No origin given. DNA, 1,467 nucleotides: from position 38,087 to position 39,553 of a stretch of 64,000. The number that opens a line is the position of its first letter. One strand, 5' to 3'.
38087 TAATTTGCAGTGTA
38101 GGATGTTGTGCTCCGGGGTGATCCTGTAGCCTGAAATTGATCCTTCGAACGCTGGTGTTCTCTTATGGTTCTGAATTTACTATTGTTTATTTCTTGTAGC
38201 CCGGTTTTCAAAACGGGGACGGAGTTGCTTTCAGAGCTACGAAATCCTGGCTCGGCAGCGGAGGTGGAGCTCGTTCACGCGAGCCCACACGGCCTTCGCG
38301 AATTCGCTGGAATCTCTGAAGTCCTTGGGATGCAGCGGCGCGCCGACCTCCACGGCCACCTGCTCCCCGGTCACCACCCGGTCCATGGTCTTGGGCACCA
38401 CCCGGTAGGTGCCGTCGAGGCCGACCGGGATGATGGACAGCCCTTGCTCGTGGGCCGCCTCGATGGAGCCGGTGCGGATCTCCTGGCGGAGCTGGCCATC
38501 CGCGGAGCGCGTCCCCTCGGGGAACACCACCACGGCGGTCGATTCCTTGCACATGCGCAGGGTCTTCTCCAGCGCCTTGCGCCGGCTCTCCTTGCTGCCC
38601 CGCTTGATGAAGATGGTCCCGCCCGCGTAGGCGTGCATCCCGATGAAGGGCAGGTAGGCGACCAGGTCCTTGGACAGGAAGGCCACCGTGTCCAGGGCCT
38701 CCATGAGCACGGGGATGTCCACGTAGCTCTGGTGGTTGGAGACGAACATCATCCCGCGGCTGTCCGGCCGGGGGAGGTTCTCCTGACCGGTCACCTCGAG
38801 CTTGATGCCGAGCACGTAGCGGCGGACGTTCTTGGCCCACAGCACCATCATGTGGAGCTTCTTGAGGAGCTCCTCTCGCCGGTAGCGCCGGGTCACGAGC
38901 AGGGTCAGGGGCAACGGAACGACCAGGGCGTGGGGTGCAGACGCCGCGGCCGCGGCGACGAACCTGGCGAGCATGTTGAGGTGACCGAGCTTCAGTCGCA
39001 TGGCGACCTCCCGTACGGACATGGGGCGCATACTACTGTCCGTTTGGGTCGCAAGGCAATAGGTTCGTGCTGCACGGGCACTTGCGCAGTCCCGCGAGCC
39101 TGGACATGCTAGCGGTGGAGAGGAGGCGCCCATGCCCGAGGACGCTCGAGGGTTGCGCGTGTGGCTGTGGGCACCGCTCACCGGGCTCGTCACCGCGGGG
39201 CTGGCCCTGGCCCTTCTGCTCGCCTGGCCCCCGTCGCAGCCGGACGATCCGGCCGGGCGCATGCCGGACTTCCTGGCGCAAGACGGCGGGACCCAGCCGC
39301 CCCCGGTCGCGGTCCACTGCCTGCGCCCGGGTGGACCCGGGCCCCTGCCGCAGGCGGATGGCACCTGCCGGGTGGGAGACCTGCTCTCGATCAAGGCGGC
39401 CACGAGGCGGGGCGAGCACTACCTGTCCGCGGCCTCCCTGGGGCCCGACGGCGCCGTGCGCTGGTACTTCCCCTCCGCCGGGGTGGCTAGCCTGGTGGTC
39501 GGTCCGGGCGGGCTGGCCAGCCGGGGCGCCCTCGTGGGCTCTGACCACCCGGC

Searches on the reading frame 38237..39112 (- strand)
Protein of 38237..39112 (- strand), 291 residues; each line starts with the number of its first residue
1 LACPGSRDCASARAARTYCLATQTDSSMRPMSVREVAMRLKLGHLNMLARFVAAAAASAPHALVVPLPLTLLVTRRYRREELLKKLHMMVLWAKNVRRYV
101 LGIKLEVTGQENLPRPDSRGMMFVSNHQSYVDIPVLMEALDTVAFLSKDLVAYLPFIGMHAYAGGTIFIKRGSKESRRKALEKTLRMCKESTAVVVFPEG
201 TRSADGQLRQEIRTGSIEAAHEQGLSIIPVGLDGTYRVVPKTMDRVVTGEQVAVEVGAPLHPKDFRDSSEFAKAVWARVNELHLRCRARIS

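Call 61: search_protein_families(library=pfam, proteins=[window:38237-39112:-], max_evalue=1)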
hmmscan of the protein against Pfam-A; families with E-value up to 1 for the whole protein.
window:38237-39112:- (291 aa): 1 family
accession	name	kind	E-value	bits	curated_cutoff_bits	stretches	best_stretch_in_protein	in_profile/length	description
PF01553.26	Acyltransferase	-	3.1e-29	101.9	23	1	104-232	1-131/132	Acyltransferase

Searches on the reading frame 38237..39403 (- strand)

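Call 14: search_protein_families(library=pfam, proteins=[window:38237-39403:-], max_evalue=0.01)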
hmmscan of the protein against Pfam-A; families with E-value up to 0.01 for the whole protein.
window:38237-39403:- (388 aa): 1 family
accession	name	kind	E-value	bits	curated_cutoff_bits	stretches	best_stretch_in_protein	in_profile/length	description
PF01553.26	Acyltransferase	-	5.9e-29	101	23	1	201-329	1-131/132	Acyltransferase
